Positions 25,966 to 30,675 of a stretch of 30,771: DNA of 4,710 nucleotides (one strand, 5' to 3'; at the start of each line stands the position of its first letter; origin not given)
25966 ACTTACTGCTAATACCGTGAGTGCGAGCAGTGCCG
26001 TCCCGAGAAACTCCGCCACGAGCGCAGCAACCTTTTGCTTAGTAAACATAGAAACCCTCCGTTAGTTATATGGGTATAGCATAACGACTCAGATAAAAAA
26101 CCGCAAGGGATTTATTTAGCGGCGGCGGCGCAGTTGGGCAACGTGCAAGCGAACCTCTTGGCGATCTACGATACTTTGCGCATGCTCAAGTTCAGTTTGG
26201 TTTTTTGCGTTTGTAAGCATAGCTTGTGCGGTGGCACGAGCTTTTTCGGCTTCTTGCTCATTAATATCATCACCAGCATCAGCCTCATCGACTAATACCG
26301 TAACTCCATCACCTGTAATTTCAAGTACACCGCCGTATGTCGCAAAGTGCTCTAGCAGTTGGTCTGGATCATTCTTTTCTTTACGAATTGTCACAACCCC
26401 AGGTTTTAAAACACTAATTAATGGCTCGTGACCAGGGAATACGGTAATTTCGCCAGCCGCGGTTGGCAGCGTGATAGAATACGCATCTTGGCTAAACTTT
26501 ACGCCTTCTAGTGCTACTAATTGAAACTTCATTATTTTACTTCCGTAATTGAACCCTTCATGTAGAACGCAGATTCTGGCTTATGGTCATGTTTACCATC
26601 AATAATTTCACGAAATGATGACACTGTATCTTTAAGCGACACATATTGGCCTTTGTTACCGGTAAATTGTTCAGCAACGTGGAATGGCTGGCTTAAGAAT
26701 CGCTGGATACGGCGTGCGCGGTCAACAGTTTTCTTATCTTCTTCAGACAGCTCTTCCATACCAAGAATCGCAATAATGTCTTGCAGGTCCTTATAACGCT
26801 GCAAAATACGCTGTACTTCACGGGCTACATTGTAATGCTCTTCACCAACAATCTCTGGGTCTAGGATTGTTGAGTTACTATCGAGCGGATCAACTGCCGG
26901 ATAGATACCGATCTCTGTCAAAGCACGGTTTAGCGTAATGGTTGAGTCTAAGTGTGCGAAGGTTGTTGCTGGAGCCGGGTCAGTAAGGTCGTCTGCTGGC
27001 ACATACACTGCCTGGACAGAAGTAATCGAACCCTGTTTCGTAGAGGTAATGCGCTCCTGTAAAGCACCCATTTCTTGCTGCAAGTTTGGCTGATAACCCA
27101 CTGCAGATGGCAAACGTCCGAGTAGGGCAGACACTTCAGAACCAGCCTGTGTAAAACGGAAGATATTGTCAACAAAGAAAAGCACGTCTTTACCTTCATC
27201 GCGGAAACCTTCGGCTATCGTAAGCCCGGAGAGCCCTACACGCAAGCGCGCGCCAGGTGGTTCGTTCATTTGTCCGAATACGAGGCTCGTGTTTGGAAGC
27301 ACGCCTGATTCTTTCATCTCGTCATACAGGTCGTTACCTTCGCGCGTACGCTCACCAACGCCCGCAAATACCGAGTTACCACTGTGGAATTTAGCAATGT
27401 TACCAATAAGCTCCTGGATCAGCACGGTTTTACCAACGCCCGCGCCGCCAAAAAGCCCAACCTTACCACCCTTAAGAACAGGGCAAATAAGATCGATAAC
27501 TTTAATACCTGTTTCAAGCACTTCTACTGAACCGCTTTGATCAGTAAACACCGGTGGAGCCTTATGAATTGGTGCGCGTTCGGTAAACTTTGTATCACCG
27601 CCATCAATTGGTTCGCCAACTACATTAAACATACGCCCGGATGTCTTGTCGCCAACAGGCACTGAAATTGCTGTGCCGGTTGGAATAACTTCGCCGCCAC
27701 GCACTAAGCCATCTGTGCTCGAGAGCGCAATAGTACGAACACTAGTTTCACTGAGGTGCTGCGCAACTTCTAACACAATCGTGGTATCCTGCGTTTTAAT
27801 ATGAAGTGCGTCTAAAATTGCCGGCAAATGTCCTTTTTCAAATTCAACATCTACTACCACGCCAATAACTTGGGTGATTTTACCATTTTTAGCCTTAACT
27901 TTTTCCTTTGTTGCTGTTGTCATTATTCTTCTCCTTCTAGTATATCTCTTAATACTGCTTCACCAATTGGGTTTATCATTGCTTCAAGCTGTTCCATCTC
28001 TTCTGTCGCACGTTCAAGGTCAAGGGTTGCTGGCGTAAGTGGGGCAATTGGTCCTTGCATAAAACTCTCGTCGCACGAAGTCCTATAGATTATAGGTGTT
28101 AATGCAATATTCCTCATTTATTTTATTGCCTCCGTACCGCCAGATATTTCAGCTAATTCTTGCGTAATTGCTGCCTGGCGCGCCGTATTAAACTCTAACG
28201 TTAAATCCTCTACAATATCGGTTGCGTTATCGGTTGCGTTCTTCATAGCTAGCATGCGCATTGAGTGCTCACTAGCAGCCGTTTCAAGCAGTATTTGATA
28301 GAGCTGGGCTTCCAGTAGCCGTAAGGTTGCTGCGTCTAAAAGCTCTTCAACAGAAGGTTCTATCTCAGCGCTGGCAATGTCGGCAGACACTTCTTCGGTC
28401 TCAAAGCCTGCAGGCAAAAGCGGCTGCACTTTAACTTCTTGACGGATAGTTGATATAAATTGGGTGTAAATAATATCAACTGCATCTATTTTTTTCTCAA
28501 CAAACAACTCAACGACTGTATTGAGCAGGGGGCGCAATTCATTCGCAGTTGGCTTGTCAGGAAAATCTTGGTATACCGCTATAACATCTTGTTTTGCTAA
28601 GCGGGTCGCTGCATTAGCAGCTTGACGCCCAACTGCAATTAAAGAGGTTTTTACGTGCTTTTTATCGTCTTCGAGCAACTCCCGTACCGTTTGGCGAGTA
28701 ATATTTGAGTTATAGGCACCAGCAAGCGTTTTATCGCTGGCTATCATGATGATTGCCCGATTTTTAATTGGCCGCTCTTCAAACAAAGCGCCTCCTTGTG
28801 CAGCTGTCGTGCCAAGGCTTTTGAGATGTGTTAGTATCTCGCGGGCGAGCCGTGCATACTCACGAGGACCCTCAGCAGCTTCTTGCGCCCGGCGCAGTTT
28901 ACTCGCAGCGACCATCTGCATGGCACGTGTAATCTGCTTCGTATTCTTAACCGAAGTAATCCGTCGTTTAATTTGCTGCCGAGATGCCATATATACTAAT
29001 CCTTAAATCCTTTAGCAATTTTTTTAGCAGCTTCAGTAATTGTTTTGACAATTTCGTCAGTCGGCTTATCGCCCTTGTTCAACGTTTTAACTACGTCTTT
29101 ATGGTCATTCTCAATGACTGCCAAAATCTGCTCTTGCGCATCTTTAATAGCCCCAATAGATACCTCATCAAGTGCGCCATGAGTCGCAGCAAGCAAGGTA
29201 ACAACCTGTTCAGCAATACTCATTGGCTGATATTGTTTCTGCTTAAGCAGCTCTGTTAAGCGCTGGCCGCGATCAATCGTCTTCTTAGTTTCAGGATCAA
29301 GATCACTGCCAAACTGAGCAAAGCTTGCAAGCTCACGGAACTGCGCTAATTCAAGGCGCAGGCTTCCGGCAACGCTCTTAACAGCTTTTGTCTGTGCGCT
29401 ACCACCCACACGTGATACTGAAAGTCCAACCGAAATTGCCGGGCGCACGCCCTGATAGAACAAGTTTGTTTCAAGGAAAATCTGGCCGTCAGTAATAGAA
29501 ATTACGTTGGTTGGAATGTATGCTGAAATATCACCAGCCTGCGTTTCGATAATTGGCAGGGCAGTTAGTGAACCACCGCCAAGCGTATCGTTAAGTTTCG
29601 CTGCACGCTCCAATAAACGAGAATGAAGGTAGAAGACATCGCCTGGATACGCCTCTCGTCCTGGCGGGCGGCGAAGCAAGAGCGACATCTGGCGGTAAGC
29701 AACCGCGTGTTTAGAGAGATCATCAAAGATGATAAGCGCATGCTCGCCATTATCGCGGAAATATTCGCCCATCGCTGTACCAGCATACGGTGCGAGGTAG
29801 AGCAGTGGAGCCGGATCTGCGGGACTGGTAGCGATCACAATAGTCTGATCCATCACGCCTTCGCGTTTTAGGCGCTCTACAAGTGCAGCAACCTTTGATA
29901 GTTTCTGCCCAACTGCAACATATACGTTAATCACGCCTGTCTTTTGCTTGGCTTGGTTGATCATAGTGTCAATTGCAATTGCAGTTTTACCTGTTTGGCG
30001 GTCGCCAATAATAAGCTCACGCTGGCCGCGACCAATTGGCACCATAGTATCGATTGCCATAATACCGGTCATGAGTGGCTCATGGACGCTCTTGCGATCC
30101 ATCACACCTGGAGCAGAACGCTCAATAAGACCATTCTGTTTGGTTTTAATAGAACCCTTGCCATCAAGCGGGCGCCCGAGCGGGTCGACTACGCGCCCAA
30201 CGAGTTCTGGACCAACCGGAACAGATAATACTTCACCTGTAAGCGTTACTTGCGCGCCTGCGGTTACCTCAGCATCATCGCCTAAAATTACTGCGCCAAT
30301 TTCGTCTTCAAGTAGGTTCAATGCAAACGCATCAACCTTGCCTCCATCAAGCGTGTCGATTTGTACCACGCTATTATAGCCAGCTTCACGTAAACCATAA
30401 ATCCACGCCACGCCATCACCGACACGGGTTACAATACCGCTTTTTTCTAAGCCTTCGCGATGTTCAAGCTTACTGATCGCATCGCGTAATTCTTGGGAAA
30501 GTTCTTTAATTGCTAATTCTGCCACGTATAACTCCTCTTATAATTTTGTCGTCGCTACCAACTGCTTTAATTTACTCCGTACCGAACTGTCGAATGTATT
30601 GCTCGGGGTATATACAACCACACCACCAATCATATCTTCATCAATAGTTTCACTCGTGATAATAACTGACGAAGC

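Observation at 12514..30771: Minimal aerobic respiratory and energy cluster in a probable CPR bacterium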

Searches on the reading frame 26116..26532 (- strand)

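Call 5: search_protein_families(library=pfam, proteins=[window:26116-26532:-])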
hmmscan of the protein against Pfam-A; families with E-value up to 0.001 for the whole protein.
window:26116-26532:- (138 aa): 2 families
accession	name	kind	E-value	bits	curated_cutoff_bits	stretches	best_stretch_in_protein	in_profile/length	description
PF02823.21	ATP-synt_DE_N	-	1.5e-20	73.4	27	1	1-84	1-80/80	ATP synthase, Delta/Epsilon chain, beta-sandwich domain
PF00401.25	ATP-synt_DE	-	0.00013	22.5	24.6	1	88-133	1-47/47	ATP synthase, Delta/Epsilon chain, long alpha-helix domain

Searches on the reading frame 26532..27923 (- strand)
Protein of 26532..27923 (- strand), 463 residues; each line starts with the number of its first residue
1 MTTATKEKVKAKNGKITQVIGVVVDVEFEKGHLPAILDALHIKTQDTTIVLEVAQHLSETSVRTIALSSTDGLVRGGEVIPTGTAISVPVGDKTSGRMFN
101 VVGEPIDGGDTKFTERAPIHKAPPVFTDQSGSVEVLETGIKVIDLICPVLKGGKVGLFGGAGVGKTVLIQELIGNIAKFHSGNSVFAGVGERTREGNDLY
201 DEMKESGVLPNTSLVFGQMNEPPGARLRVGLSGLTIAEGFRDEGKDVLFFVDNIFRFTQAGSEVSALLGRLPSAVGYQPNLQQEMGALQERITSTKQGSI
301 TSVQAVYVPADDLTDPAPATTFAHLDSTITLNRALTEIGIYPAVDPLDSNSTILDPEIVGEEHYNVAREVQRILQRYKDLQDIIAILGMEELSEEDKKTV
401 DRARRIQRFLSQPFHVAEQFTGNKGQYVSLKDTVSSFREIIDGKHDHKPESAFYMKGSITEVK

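Call 5: search_protein_families(library=pfam, proteins=[window:26532-27923:-])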
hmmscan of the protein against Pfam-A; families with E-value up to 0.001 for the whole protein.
window:26532-27923:- (463 aa): 3 families
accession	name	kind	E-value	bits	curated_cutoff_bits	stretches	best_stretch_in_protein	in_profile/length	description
PF00006.31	ATP-synt_ab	-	2e-71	240.4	29.5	1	139-351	1-213/213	ATP synthase alpha/beta family, nucleotide-binding domain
PF02874.29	ATP-synt_ab_N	-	1.4e-20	74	20.9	1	16-83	1-69/69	ATP synthase alpha/beta family, beta-barrel domain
PF22919.1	ATP-synt_VA_C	-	2.6e-19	69.6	24.7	1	356-436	5-87/101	C-terminal domain of V and A type ATP synthase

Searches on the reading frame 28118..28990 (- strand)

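Call 5: search_protein_families(library=pfam, proteins=[window:28118-28990:-])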
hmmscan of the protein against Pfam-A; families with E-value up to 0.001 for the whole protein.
window:28118-28990:- (290 aa): 1 family
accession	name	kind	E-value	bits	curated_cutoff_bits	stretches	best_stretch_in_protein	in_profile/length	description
PF00231.24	ATP-synt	-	4.9e-84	282.8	39.9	1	5-289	3-285/285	ATP synthase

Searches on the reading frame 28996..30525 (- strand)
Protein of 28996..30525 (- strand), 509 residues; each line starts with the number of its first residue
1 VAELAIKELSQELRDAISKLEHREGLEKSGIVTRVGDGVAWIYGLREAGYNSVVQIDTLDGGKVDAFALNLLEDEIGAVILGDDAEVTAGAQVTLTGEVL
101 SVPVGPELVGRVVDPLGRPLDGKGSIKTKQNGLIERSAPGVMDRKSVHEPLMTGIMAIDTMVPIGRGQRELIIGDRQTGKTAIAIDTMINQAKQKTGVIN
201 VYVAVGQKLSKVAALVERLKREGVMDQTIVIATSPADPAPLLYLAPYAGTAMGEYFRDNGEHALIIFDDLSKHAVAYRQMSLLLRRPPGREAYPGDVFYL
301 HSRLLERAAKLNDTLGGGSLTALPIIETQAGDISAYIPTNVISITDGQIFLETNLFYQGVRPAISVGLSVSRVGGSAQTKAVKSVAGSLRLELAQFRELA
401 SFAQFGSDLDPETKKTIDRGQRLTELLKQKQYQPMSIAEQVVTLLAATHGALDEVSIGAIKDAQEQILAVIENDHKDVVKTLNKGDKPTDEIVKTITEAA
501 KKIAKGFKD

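Call 5: search_protein_families(library=pfam, proteins=[window:28996-30525:-])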
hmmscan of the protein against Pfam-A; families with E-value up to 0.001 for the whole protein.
window:28996-30525:- (509 aa): 3 families
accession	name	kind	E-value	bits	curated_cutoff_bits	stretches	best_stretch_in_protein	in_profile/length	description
PF00006.31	ATP-synt_ab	-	1e-80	270.8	29.5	1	154-371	1-213/213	ATP synthase alpha/beta family, nucleotide-binding domain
PF00306.32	ATP-synt_ab_C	-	9.6e-46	155.7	27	1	378-502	1-125/126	ATP synthase alpha/beta chain, C terminal domain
PF02874.29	ATP-synt_ab_N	-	0.00068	20.5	20.9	0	28-97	4-69/69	ATP synthase alpha/beta family, beta-barrel domain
